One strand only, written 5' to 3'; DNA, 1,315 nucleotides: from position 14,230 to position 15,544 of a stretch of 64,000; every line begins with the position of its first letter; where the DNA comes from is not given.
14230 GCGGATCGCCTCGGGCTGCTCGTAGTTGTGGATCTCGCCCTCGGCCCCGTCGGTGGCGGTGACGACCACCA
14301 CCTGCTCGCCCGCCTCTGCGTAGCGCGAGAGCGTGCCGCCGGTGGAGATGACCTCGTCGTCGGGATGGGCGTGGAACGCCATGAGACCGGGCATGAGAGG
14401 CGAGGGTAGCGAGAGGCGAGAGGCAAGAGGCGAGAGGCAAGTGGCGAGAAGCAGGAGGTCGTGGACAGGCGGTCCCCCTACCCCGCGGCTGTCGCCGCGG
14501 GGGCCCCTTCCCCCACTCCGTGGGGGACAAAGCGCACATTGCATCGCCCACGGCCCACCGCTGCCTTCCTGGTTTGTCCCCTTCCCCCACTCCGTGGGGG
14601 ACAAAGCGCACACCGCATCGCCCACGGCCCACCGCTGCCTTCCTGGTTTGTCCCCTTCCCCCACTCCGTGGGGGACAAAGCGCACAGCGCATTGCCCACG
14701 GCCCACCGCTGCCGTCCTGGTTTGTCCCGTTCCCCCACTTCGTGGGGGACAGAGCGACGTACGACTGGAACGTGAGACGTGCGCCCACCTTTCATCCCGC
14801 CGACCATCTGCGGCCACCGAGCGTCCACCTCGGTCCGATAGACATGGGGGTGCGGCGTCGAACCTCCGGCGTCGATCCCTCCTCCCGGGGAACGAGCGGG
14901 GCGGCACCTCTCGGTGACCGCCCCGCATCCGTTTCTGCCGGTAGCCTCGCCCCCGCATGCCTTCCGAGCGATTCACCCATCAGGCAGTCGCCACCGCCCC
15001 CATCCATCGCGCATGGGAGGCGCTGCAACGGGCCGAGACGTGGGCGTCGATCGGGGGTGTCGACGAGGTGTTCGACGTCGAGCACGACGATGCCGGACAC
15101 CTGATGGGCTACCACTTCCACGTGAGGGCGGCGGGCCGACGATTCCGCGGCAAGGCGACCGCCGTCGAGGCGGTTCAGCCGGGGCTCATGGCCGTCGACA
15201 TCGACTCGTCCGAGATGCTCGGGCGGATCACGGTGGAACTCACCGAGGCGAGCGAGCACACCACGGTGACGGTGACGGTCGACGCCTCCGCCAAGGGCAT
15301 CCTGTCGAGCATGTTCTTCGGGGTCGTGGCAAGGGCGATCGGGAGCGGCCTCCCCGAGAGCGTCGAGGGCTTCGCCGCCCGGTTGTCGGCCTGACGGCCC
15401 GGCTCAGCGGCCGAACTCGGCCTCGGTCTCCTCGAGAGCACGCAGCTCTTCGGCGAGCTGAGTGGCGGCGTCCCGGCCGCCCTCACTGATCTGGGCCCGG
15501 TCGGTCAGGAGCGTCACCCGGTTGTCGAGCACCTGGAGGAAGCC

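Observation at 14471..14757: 74-bp tandem array of a structured GC-rich repeat (head, hairpin H1, hairpin H2, tail) that I cannot assign to a known family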

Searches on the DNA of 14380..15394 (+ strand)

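Call 40: search_rna_families(source=window, start=14380, end=14960, threshold=evalue, max_evalue=10)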
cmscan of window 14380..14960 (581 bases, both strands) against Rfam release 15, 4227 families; matches with E-value up to 10: 8.
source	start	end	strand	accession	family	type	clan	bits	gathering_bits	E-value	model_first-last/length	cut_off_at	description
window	14844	14934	+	RF01812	Pxr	Gene; sRNA;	-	22.6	80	0.098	1-109/109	no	Pxr regulatory sRNA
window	14756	14808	-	RF03101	RAGATH-31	Gene; sRNA;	-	18.7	71.8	0.82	1-54/54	no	RAGATH-31 RNA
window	14439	14607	+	RF02342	ar7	Gene; sRNA;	-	16.8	60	0.54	1-145/145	no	Alphaproteobacterial sRNA ar7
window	14477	14537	-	RF02945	Corio-PBP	Gene; sRNA;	-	16.6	63.5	2.8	1-74/74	no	Corio-PBP RNA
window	14669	14747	-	RF02794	Pab19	Gene; snRNA; snoRNA; HACA-box;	-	15.6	55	7.9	1-102/102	no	Pab19 RNA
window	14874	14929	+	RF02791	CcsR1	Gene; sRNA;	-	12.8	65.3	2.7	1-83/83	no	Conserved CCUCCUCCC motif stress-induced RNA 1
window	14393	14416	+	RF01276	sR53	Gene; snRNA; snoRNA; CD-box;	-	12.3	49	2.8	39-60/60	no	Small nucleolar RNA sR53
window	14403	14494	+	RF02272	Vax2os1_3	Gene; lncRNA;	-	12.1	50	4.4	102-199/199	no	Vax2os1 conserved region 3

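Call 47: search_rna_families(sources=[L005, L009, L015, L022, L042, L001], threshold=gathering)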
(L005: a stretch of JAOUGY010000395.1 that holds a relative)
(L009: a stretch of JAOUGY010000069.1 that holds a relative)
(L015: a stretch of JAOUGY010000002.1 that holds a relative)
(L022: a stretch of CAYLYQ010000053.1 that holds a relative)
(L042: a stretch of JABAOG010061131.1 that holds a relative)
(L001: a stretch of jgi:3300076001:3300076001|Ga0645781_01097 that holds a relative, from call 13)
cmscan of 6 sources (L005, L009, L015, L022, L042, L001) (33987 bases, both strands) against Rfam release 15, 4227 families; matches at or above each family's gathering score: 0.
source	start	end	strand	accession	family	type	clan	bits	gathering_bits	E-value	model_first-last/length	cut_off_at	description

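Call 67: build_rna_model(alignment_id=A2, structure=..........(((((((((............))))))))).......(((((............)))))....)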
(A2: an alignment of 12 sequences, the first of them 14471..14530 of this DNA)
Model R1 built from alignment A2 (12 sequences, 73 columns); structure: as given.
model positions 67; base pairs 14; branch points 1; effective number of sequences 4.1; information 0.838 bits per position. Calibrated on 0.2 Mb of random sequence (short: E-values are rough).
structure used (alignment columns):
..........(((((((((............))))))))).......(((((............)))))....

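Call 68: search_with_rna_model(model_id=R1, source=window, filters=off, max_evalue=10)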
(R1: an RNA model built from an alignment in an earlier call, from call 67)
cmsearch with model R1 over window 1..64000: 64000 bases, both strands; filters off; matches with E-value up to 10: 47.
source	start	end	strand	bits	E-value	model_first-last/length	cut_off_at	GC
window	35216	35276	-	75.2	3.5e-16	1-67/67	no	0.75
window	14471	14530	+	72.5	1.5e-15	1-67/67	no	0.78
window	35105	35174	+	56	1.3e-11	1-67/67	no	0.77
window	14552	14604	+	27.5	7.4e-05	1-67/67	no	0.68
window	14626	14678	+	27.5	7.4e-05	1-67/67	no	0.68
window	14700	14752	+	21.1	0.0025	1-67/67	no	0.7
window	13088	13149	-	13.5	0.16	1-67/67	no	0.65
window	6057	6115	+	11.4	0.51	1-67/67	no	0.73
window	29164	29230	+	11.3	0.54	1-67/67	no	0.7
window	511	575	+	11.3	0.54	1-67/67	no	0.77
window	31944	31990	+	10.4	0.87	11-64/67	no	0.79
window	32600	32646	+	10.2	0.95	11-63/67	no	0.85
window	38364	38405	+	10.2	0.97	1-67/67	no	0.69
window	14732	14752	-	9.2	1.6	43-63/67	no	0.71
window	23173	23213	-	8.9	2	1-67/67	no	0.76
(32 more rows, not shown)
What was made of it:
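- Checked: A covariance model of the half-element scores it 8.8 bits, E about 2, inside the background noise (call 68).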

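Call 82: search_with_rna_model(model_id=R1, sources=[L048, L054, L056, L057, L058, L059, L061, L041, L015, L022, L005, L042, L045], max_evalue=1)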
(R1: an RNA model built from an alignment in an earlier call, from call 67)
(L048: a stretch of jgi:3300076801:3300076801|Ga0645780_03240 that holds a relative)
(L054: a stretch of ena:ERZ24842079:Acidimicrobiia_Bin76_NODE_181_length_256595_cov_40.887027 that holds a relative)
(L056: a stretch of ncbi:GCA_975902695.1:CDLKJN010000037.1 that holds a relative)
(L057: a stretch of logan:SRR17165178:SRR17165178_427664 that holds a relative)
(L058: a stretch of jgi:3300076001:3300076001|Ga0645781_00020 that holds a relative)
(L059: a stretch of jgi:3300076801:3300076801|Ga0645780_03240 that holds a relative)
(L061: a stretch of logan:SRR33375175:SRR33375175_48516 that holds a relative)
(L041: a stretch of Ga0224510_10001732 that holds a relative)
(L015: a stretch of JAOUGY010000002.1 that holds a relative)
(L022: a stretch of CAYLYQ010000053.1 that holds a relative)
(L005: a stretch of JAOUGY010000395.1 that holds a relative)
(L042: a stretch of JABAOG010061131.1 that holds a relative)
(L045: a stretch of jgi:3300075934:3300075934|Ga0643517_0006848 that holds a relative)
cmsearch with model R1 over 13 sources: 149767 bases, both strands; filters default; matches with E-value up to 1: 15.
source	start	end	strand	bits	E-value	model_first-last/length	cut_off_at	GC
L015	227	292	+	74.2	1.5e-15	1-67/67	no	0.64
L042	662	720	+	73.6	2e-15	1-67/67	no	0.75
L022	507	578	+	66.4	1e-13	1-67/67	no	0.71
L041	12405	12464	+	65.3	1.8e-13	1-67/67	no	0.65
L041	12224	12288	-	64.5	2.9e-13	1-67/67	no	0.72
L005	1188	1252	-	62.3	9.5e-13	1-67/67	no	0.72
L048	9894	9954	-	60.1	3.2e-12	1-67/67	no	0.82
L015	301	365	-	59.7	3.9e-12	1-67/67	no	0.74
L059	9145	9192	+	47.1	3.8e-09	1-67/67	no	0.77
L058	10855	10905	+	43.2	3.4e-08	1-67/67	no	0.73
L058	10914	10978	+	25.1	0.00064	1-67/67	no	0.74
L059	9201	9265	+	23.3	0.0018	1-67/67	no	0.72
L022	658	707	-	12.2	0.74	1-67/67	no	0.78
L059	9170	9229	-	11.7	0.99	1-67/67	no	0.75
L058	10883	10942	-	11.7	0.99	1-67/67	no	0.75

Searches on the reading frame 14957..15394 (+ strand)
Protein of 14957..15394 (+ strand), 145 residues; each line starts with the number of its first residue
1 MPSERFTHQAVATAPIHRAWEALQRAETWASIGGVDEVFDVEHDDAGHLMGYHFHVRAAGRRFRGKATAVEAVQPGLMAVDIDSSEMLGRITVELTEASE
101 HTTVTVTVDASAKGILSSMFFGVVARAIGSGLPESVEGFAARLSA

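Call 13: find_encoding_contigs(protein=window:14957-15394:+, flank=3000, max_places=10)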
Protein window:14957-15394:+ (145 aa): 4 contigs read that carry it; 4 places shown.
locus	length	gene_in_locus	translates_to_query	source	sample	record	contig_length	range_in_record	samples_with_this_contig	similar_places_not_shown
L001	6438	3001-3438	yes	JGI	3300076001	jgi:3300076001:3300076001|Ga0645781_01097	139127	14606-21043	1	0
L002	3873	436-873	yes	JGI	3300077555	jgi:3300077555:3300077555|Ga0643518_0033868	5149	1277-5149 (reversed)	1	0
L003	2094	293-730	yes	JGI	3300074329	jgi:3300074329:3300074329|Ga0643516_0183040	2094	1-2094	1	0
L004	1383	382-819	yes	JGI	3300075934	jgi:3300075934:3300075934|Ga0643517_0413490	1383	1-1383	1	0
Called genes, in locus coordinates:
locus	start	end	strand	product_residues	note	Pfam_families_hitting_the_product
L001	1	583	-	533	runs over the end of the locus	PF13555:AAA_29 (faint), PF00005:ABC_tran, PF02463:SMC_N (faint), PF13191:AAA_16 (faint), PF13476:AAA_23 (faint), PF12848:ABC_tran_Xtn, PF00005:ABC_tran, PF13304:AAA_21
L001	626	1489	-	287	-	PF08241:Methyltransf_11, PF08242:Methyltransf_12 (weak), PF13649:Methyltransf_25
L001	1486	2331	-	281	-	PF02585:PIG-L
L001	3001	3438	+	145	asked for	PF10604:Polyketide_cyc2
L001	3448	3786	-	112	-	PF02823:ATP-synt_DE_N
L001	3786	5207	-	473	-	PF02874:ATP-synt_ab_N, PF00006:ATP-synt_ab, PF22919:ATP-synt_VA_C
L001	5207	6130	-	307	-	PF00231:ATP-synt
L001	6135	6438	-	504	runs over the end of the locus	PF02874:ATP-synt_ab_N, PF00006:ATP-synt_ab, PF00306:ATP-synt_ab_C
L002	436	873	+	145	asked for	PF10604:Polyketide_cyc2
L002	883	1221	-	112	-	PF02823:ATP-synt_DE_N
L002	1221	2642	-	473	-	PF02874:ATP-synt_ab_N, PF00006:ATP-synt_ab, PF22919:ATP-synt_VA_C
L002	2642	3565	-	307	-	PF00231:ATP-synt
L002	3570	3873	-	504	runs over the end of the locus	PF02874:ATP-synt_ab_N, PF00006:ATP-synt_ab, PF00306:ATP-synt_ab_C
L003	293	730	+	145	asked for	PF10604:Polyketide_cyc2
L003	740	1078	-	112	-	PF02823:ATP-synt_DE_N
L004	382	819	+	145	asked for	PF10604:Polyketide_cyc2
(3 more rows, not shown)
